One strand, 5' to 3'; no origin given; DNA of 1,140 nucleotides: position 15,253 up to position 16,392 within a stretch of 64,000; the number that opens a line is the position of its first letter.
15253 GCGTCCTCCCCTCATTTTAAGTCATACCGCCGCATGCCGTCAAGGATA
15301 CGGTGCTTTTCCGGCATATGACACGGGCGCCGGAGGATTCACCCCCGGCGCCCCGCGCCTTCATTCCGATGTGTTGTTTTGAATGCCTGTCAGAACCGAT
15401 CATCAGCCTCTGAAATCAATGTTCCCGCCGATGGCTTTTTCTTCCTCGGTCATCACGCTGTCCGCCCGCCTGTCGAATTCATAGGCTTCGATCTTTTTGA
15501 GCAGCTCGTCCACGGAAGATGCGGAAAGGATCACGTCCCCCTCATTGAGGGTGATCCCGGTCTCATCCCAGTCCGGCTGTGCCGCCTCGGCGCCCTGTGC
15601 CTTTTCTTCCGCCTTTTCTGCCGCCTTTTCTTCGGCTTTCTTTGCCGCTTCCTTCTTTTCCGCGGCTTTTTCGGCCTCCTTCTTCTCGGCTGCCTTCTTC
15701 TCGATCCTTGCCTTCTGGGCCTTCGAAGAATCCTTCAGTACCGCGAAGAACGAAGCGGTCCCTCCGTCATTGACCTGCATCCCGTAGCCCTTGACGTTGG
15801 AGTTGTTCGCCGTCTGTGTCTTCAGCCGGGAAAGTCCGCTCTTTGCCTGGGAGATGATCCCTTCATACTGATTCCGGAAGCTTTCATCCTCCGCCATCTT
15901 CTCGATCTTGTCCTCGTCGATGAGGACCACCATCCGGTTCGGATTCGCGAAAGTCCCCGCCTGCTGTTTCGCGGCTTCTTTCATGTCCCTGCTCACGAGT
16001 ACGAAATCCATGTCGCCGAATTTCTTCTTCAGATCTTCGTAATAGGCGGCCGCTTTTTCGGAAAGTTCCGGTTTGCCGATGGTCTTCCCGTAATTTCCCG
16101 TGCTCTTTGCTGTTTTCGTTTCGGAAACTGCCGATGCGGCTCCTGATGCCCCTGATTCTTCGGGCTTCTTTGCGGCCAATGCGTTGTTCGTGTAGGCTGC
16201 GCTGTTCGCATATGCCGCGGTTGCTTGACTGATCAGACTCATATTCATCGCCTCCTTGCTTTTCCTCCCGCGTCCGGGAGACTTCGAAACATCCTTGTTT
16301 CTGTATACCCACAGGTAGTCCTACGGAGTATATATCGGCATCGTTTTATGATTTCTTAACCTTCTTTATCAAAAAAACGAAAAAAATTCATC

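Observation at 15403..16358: Flagellin-style control (sigma-D promoter plus two CsrA sites, one over the SD) on an uncharacterised Lys/Ala/Glu-rich protein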

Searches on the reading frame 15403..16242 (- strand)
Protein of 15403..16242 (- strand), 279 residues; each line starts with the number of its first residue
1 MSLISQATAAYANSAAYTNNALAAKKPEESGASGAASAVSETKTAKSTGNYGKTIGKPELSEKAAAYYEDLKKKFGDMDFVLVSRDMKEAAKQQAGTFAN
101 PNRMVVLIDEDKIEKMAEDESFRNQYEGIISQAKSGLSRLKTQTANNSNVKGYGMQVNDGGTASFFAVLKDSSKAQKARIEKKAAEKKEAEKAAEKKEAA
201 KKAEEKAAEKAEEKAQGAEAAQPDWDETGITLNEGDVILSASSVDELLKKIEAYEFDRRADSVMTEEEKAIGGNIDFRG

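Call 4: search_protein_families(library=pfam, proteins=[window:15403-16242:-], max_evalue=0.01)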
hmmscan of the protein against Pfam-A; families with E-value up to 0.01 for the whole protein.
window:15403-16242:- (279 aa): 1 family
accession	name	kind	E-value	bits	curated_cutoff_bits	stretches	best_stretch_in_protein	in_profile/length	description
PF19498.4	DUF6033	-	4.9e-76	255.6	25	1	58-279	1-205/205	Protein of unknown function (DUF6033)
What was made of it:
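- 15403..16242 (-): CDS of the DUF6033 protein (279 aa).
- Disordered Ala/Ser/Thr-rich N-terminus, residues 1-44.
- Alpha/beta core, about residues 50-175.
- K/A/E-rich linker, residues 173-216.
- Small C-terminal domain, residues 236-279. PF19498, E = 4.9e-76, covering the full profile (call 4).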

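Call 5: search_protein_families(library=ncbifam, proteins=[window:15403-16242:-], max_evalue=0.01)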
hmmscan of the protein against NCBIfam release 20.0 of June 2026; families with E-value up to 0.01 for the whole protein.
window:15403-16242:- (279 aa): 0 families

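Call 9: find_homologous_proteins(query=window:15403-16242:-, max_evalue=0.001)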
Query window:15403-16242:- (279 aa): 2876 proteins with E <= 0.001 among 8000 candidates; the best 120 are listed.
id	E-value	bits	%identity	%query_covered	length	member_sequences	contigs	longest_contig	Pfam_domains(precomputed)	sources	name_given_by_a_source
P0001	1.3e-164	564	100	100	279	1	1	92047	PF19498.5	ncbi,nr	ncbi:MAG: DUF6033 family protein [Lachnospiraceae bacterium]|nr:DUF6033 family protein [Lachnospirac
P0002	4.8e-120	418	76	100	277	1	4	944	PF19498.5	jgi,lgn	jgi:hypothetical protein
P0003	6.1e-117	408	74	100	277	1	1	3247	PF19498.5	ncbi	-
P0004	8.3e-108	378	71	100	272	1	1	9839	PF19498.5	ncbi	-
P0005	1.7e-103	364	67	100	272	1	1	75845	PF19498.5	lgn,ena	-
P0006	3.7e-89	317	65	86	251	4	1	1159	PF19498.5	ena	-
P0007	4.4e-83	297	49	88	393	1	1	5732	PF19498.5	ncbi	-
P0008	1.5e-74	269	55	95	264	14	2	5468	PF19498.5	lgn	-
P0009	7.5e-72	260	53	98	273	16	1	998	PF19498.5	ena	-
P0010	1.5e-71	259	61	82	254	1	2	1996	PF19498.5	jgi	jgi:hypothetical protein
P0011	2.9e-71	258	56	86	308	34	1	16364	PF19498.5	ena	-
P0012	2.9e-71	258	54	90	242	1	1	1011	PF19498.5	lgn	-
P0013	4.1e-71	258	60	84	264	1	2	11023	PF19498.5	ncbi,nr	ncbi:MAG: DUF6033 family protein [Lachnospiraceae bacterium]|nr:DUF6033 family protein [Lachnospirac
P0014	5.2e-71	257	52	98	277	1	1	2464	PF19498.5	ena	-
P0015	5.2e-71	257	51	96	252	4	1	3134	PF19498.5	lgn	-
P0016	1.0e-70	256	52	98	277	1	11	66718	PF19498.5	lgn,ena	-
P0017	1.2e-70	256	58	88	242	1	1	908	PF19498.5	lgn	-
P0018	1.4e-70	256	51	100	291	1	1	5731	PF19498.5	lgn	-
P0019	2.5e-70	255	59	87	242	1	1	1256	PF19498.5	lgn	-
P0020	3.4e-70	255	59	87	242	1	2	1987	PF19498.5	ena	-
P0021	3.4e-70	255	52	97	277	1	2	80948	PF19498.5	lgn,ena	-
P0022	7.8e-70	254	55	86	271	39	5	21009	PF19498.5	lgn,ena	-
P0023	1.1e-69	253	53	98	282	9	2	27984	PF19498.5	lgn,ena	-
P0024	1.2e-69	253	53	98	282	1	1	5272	PF19498.5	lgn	-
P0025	1.7e-69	252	53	98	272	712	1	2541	PF19498.5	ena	-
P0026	2.1e-69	252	53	98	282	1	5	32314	PF19498.5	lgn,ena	-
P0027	2.4e-69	252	55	90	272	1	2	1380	PF19498.5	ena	-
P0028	2.6e-69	252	51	98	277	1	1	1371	PF19498.5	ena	-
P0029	2.7e-69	252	51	98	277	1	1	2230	PF19498.5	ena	-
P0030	2.8e-69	252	51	98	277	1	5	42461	PF19498.5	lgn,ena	-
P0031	4.8e-69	251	52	98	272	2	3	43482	PF19498.5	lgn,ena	-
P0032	4.9e-69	251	52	98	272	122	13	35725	PF19498.5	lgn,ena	-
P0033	5.7e-69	251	52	98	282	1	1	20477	PF19498.5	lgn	-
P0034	5.9e-69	251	53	98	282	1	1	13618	PF19498.5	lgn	-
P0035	6.0e-69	251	54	86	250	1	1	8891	PF19498.5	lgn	-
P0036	6.7e-69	251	52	98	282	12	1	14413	PF19498.5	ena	-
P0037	7.5e-69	250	53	98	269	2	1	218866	PF19498.5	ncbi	-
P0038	7.8e-69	250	57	87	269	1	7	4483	PF19498.5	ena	-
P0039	9.2e-69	250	53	98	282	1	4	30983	PF19498.5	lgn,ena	-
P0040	9.3e-69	250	53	88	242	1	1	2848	PF19498.5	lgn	-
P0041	9.3e-69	250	49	98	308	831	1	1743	PF19498.5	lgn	-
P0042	1.1e-68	250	52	98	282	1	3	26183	PF19498.5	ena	-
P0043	1.2e-68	250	52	98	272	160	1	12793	PF19498.5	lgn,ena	-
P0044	1.3e-68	250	57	90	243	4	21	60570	PF19498.5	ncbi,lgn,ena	-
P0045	1.3e-68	250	52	98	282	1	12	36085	PF19498.5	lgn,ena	-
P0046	1.4e-68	249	52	98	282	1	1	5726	PF19498.5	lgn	-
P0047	1.4e-68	249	53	98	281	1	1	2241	PF19498.5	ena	-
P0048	1.7e-68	249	53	98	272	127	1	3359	PF19498.5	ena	-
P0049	1.8e-68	249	53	98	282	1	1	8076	PF19498.5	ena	-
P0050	1.9e-68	249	50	97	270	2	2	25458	PF19498.5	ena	-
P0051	2.1e-68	249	53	98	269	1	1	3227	PF19498.5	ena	-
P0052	2.3e-68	249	52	98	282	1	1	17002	PF19498.5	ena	-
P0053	2.6e-68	249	56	84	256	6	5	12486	PF19498.5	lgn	-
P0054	3.1e-68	248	53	98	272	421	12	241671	PF19498.5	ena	-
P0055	3.2e-68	248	55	89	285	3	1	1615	PF19498.5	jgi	jgi:hypothetical protein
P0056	4.7e-68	248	53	97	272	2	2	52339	PF19498.5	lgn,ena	-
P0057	5.1e-68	248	51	98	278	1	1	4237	PF19498.5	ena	-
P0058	5.4e-68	248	54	97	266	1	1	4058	PF19498.5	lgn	-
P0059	5.6e-68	247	52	89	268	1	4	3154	PF19498.5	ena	-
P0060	6.8e-68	247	53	98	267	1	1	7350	PF19498.5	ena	-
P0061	7.1e-68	247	58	85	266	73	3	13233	PF19498.5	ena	-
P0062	7.7e-68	247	54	100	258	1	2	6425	PF19498.5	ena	-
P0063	9.1e-68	247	56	89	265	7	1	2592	PF19498.5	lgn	-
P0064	1.0e-67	247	52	98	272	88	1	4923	PF19498.5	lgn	-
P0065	1.1e-67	247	53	85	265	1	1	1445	PF19498.5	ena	-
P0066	1.1e-67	247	55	84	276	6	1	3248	PF19498.5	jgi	jgi:hypothetical protein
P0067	1.2e-67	246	54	99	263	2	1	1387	PF19498.5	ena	-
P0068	1.4e-67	246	57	87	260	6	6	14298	PF19498.5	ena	-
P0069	1.6e-67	246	56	86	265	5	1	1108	PF19498.5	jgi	jgi:hypothetical protein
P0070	1.8e-67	246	51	88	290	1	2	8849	PF19498.5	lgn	-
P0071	2.2e-67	246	51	97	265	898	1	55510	PF19498.5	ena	-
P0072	3.0e-67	245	54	99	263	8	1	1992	PF19498.5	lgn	-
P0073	3.3e-67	245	55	88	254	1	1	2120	PF19498.5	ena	-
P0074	3.4e-67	245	51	98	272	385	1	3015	PF19498.5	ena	-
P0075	4.0e-67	245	51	98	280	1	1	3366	PF19498.5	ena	-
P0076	4.8e-67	244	57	85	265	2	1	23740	PF19498.5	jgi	-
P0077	4.9e-67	244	52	98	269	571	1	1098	PF19498.5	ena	-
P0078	5.2e-67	244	53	99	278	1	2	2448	PF19498.5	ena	-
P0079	6.4e-67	244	57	86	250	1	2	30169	PF19498.5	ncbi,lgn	-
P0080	7.1e-67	244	58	84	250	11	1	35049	PF19498.5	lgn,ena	-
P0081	8.3e-67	244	54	82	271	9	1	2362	PF19498.5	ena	-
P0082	8.9e-67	244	55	90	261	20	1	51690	PF19498.5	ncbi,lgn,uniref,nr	ncbi:DUF6033 family protein [Butyrivibrio sp. VCB2006]|uniref:DUF6033 family protein n=1 Tax=Butyriv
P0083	1.0e-66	243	57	87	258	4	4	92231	PF19498.5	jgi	jgi:hypothetical protein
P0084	1.1e-66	243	50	100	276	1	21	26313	PF19498.5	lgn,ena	-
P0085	1.2e-66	243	53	100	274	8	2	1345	PF19498.5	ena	-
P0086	1.3e-66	243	52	96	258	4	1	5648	PF19498.5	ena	-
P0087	1.6e-66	243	58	84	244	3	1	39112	PF19498.5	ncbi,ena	-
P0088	1.7e-66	243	57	87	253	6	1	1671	PF19498.5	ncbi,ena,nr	ncbi:MAG: hypothetical protein K2K09_00525 [Lachnospiraceae bacterium]|nr:hypothetical protein [Lach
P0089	2.4e-66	242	51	98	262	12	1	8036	PF19498.5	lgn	-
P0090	2.5e-66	242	51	98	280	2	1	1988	PF19498.5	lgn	-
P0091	2.8e-66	242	58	85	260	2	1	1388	PF19498.5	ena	-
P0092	3.2e-66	242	51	98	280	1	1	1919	PF19498.5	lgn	-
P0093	3.3e-66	242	56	85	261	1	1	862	PF19498.5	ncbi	-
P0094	3.3e-66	242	56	87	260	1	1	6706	PF19498.5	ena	-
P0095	3.5e-66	242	51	100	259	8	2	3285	PF19498.5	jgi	jgi:hypothetical protein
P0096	4.5e-66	241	56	89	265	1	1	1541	PF19498.5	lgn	-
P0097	4.8e-66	241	57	84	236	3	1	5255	PF19498.5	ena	-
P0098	4.8e-66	241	57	82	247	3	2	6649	PF19498.5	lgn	-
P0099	4.9e-66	241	58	87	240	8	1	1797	PF19498.5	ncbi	-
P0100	4.9e-66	241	49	99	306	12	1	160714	PF19498.5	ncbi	-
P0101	5.2e-66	241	51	98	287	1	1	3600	PF19498.5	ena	-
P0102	6.1e-66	241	56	90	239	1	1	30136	PF19498.5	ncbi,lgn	-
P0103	6.4e-66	241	55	89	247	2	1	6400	PF19498.5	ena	-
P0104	7.3e-66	241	55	90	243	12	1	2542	PF19498.5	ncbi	-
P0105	8.7e-66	240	51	98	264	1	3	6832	PF19498.5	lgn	-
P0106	1.0e-65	240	55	89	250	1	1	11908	PF19498.5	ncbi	-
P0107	1.1e-65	240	51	98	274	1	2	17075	PF19498.5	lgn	-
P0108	1.3e-65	240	60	81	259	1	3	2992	PF19498.5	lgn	-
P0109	1.3e-65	240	50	99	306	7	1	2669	PF19498.5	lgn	-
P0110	1.3e-65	240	56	91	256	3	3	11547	PF19498.5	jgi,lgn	jgi:hypothetical protein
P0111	1.6e-65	239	53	98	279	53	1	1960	PF19498.5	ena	-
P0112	1.6e-65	239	55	86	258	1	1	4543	PF19498.5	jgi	-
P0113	1.6e-65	239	51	98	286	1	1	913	PF19498.5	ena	-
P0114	1.6e-65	239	51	98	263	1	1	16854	PF19498.5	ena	-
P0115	1.7e-65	239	51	98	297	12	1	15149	PF19498.5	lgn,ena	-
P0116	1.8e-65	239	56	81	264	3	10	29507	PF19498.5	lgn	-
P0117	2.1e-65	239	52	100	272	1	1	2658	PF19498.5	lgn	-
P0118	2.2e-65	239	55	88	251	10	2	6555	PF19498.5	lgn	-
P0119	2.3e-65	239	51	98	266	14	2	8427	PF19498.5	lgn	-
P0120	2.3e-65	239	54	85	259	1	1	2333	PF19498.5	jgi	jgi:hypothetical protein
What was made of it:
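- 15403..16242 (-): Identical to a protein that NCBI names 'DUF6033 family protein [Lachnospiraceae bacterium]' (call 9).
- On Pfam DUF6033 (PF19498): An identical sequence is named 'DUF6033 family protein' by NCBI (call 9).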

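Call 11: find_related_loci(query=A1, collection=genome_contigs, flank=8000)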
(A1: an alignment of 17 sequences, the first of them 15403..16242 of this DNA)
Query A1 (279 aa) in genome_contigs; peptide patterns used: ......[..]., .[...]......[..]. (x = any residue, [..] = any of these).
599 stretches matched a pattern (row limit reached: there are more); 424 encode a relative of the query (tblastn E <= 1e-3); the best 80 are kept; 80 distinct loci.
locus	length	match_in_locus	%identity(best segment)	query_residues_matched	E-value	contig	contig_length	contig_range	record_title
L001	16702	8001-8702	65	39-279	2e-87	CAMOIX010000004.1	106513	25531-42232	MAG: uncultured Lachnospiraceae bacterium isolate SRR873603_bin.79_metaWRAP_v1.3_MAG genome assembly, contig: NODE_265_l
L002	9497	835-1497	58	45-279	3e-78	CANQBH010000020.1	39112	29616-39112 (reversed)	MAG: uncultured Lachnospiraceae bacterium isolate Lapin-002__bin67 genome assembly, contig: Lapin-002__NODE_1340_length_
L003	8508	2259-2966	53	12-277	6e-76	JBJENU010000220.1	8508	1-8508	MAG: Lachnospiraceae bacterium isolate PUUB50_bin.031 NODE_3501_length_8508_cov_4.554714, whole genome shotgun sequence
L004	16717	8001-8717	57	27-278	2e-74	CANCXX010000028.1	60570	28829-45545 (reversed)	MAG TPA_asm: uncultured bacterium isolate ERR6760096_bin.74_metawrap_v1.3_MAG genome assembly, contig: ERZ12802846.552,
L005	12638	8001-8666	54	39-277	8e-74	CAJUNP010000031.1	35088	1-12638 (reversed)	MAG TPA_asm: uncultured Lachnospiraceae bacterium isolate MGBC143606 genome assembly, contig: MGBC143606.31, whole genom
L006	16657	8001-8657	54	44-278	2e-72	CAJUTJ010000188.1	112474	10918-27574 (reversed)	MAG TPA_asm: uncultured Acetatifactor sp. isolate MGBC165152 genome assembly, contig: MGBC165152.188, whole genome shotg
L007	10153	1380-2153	54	4-279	8e-72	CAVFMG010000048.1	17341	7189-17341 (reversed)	Odoribacter splanchnicus isolate H07606-L1_cleanbin_000049 genome assembly, contig: Spades_H07606-L1_contig_2596, whole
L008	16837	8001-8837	50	1-277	4e-70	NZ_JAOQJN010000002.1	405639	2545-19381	Bovifimicola ammoniilytica strain Sanger_97 .13414_6_2.2, whole genome shotgun sequence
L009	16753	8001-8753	49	1-277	2e-69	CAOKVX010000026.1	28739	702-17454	MAG TPA_asm: uncultured Clostridia bacterium isolate SRR15730548_bin.26_metawrap_v1.3_MAG genome assembly, contig: NODE.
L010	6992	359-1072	53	27-278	6e-70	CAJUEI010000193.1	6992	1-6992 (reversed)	MAG TPA_asm: uncultured Lachnospiraceae bacterium isolate MGBC128194 genome assembly, contig: MGBC128194.193, whole geno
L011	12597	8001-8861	46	1-279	3e-69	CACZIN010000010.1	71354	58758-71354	MAG: uncultured Lachnospiraceae bacterium isolate RUG12649 genome assembly, contig: RUG12649_asm_10, whole genome shotgu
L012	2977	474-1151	57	52-277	1e-69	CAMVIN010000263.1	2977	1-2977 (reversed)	MAG TPA_asm: uncultured Clostridia bacterium isolate SRR8387716_bin.70_metaWRAP_v1.3_MAG genome assembly, contig: ERZ142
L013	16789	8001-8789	52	10-278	2e-68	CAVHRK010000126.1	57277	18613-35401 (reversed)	Anaerobutyricum sp. isolate H07651-L1_cleanbin_000002 genome assembly, contig: Spades_H07651-L1_contig_79, whole genome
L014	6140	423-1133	56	35-279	1e-68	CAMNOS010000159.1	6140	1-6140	MAG: uncultured Butyrivibrio sp. isolate SRR1206671_bin.68_metaWRAP_v1.3_MAG genome assembly, contig: NODE.43059_length_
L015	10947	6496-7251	54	30-279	2e-68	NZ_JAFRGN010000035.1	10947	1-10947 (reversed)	MAG: Butyrivibrio sp. isolate RGIG2449 Goat_Ileum.Co__c363199, whole genome shotgun sequence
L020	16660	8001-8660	55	46-278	4e-67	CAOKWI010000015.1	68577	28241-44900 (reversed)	MAG TPA_asm: uncultured Lachnospiraceae bacterium isolate SRR15730538_bin.30_metawrap_v1.3_MAG genome assembly, contig:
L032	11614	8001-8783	49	1-276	6e-66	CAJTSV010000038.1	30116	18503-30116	MAG TPA_asm: uncultured Eubacterium sp. isolate MGBC107002 genome assembly, contig: MGBC107002.38, whole genome shotgun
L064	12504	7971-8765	47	18-278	1e-62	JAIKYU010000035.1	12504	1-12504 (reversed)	MAG: Lachnospiraceae bacterium isolate RUI489 k141_13404263_flag=0_multi=14.9887_len=12504, whole genome shotgun sequenc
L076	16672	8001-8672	54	44-277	3e-61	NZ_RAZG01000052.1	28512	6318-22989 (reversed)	Roseburia sp. 1XD42-69 Scaffold51_1, whole genome shotgun sequence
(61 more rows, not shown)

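Call 29: predict_structure(alignment_id=A2)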
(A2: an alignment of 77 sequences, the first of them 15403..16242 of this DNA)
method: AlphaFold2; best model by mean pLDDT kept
length: 279 residues; sequences in the alignment: 77
mean_pLDDT: 63.5   pTM: 0.44
mean pLDDT of the five models: 63.5, 60.9, 60.8, 60.1, 58.7
residues with pLDDT >= 90: 0; 70-90: 121; 50-70: 80; < 50: 78
segments of 3 or more residues with pLDDT < 50: 1-44, 203-232
pLDDT, mean of each block of 10 residues (from residue 1): 41 43 35 31 56 79 87 83 83 70 78 87 84 75 69 72 75 56 64 56 47 34 43 62 81 75 59 52
secondary structure, 60 per line:
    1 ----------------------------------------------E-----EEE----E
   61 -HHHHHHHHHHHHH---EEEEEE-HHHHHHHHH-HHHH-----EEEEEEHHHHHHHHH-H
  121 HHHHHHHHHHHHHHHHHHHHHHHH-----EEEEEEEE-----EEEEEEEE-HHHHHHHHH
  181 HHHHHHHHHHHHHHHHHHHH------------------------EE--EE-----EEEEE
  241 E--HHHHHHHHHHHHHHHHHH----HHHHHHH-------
elements in order: E53-55 H62-74 E78-83 H85-93 H95-98 E104-109 H110-118 H120-144 E150-157 E163-170 H172-200 E236-241 H244-261 H266-272
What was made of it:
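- Tried and rejected: The full-length AlphaFold model is mediocre: pLDDT 63.5 (call 29).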

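Call 31: search_solved_structures(query=A2, max_evalue=1)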
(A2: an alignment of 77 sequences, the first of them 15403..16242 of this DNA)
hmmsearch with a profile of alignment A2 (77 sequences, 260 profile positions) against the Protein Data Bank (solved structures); distinct sequences matched with E-value up to 1: 4.
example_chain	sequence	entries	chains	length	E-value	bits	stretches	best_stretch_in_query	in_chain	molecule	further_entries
12bm_Z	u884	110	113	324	0.00031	23.4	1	137-214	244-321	26S proteasome non-ATPase regulatory subunit 7 | RPN8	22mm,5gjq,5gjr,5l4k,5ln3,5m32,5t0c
6epc_U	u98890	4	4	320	0.00036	23.2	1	137-210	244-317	Proteasome (Prosome, macropain) 26S subunit, non-ATPase, 7 (Predicted)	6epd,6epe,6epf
8ua7_A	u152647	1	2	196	0.1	15.1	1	158-249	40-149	Histone H3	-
6iah_A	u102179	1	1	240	1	11.9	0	56-78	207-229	Hydrolase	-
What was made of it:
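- Tried and rejected: A PDB sequence-profile search gave only low-complexity K/E-rich matches such as the RPN8 tail (call 31).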

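Call 32: fold_search(model_id=the predicted structure, library=pdb)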
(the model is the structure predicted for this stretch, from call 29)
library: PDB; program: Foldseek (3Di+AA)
matches with E <= 10: 69; with E <= 0.001: 0
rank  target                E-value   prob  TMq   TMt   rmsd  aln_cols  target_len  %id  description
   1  6sy9                  1.0e+00  0.04  0.12  0.11  15.2       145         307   10  Structure of the Legionella pneumophila response regulator LqsR (released 2020-02-05)
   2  2vqv_B                1.8e+00  0.02  0.11  0.09   7.5        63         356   13  Structure of HDAC4 catalytic domain with a gain-of-function mutation bound to a hydroxamic acid inhibitor (released 2008-07-22)
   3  4gio_A                2.2e+00  0.10  0.09  0.25   1.4        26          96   27  Crystal structure of Campylobacter jejuni cj0090 (released 2012-09-26)
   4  2vqv_A                2.3e+00  0.02  0.11  0.09   7.5        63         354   13  Structure of HDAC4 catalytic domain with a gain-of-function mutation bound to a hydroxamic acid inhibitor (released 2008-07-22)
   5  8w09_A                2.8e+00  0.01  0.12  0.13  14.9       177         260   12  HIV-1 wild-type intasome core (released 2024-04-17)
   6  2vqj                  3.2e+00  0.02  0.10  0.08   7.5        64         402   12  Structure of HDAC4 catalytic domain bound to a trifluoromethylketone inhbitor (released 2008-07-08)
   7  8fnd_A                3.2e+00  0.01  0.12  0.13  15.8       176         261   11  Structure of E138K HIV-1 intasome with Dolutegravir bound (released 2023-08-09)
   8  2ohc_B                3.5e+00  0.06  0.06  0.06   0.7        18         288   17  structural and mutational analysis of tRNA-intron splicing endonuclease from Thermoplasma acidophilum DSM1728 (released 2007-11-27)
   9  6vwp_H                3.5e+00  0.01  0.10  0.08  11.9       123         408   11  Crystal structure of E. coli guanosine kinase in complex with ppGpp (released 2020-10-07)
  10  6vwp_E                3.7e+00  0.01  0.11  0.08  11.8       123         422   13  Crystal structure of E. coli guanosine kinase in complex with ppGpp (released 2020-10-07)
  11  4fma_K                3.9e+00  0.03  0.07  0.06   9.2        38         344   10  EspG structure (released 2012-09-05)
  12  4fma_C                4.2e+00  0.02  0.07  0.06  10.4        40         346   10  EspG structure (released 2012-09-05)
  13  4ol9                  4.5e+00  0.02  0.10  0.09   6.3        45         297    9  Crystal Structure of putative 2-dehydropantoate 2-reductase PanE from Mycobacterium tuberculosis complexed with NADP and (released 2014-02-26)
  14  5zoo_G                4.8e+00  0.01  0.11  0.09   7.4        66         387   14  Crystal structure of histone deacetylase 4 (HDAC4) in complex with a SMRT corepressor SP1 fragment (released 2018-11-14)
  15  6fyz_B                4.8e+00  0.01  0.10  0.09   7.3        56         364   14  Development and characterization of a CNS-penetrant benzhydryl hydroxamic acid class IIa histone deacetylase inhibitor (released 2018-12-05)
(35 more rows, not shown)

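Call 36: search_protein_families(library=pfam, alignment_id=A3, max_evalue=0.0001)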
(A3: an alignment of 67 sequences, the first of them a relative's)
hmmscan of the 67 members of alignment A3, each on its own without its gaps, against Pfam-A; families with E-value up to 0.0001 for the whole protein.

A. member 1, L001:6630-7886:+ (418 aa): 0 families

B. families by the number of members that match (of 67 scanned): 66 families (the first 25 are shown)
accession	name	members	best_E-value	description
PF07195.17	FliD_C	7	2.4e-08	Flagellar hook-associated protein 2 C-terminus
PF00293.34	NUDIX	5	1.7e-09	NUDIX domain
PF00005.33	ABC_tran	4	3.6e-33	ABC transporter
PF02463.25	SMC_N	4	7.8e-13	RecF/RecN/SMC N terminal domain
PF13304.12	AAA_21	4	1.9e-08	AAA domain, putative AbiEii toxin, Type IV TA system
PF10114.15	PocR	3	1.2e-49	Sensory domain found in PocR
PF02779.29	Transket_pyr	3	6.2e-47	Transketolase, pyrimidine binding domain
PF02780.25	Transketolase_C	3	1.7e-37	Transketolase, C-terminal domain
PF00015.26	MCPsignal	3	6.7e-20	Methyl-accepting chemotaxis protein (MCP) signalling domain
PF22613.1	Transketolase_C_1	3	1.2e-07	Transketolase-like TK C-terminal domain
PF02219.23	MTHFR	2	6.9e-83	Methylenetetrahydrofolate reductase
PF00012.26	HSP70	1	1.1e-131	Hsp70 protein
PF02786.22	CPSase_L_D2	1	2.5e-119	Carbamoyl-phosphate synthase L chain, ATP binding domain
PF25596.1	CPSase_L_D1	1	6e-99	Carbamoyl phosphate synthase preATP-grasp domain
PF07470.19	Glyco_hydro_88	1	1.7e-90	Glycosyl Hydrolase Family 88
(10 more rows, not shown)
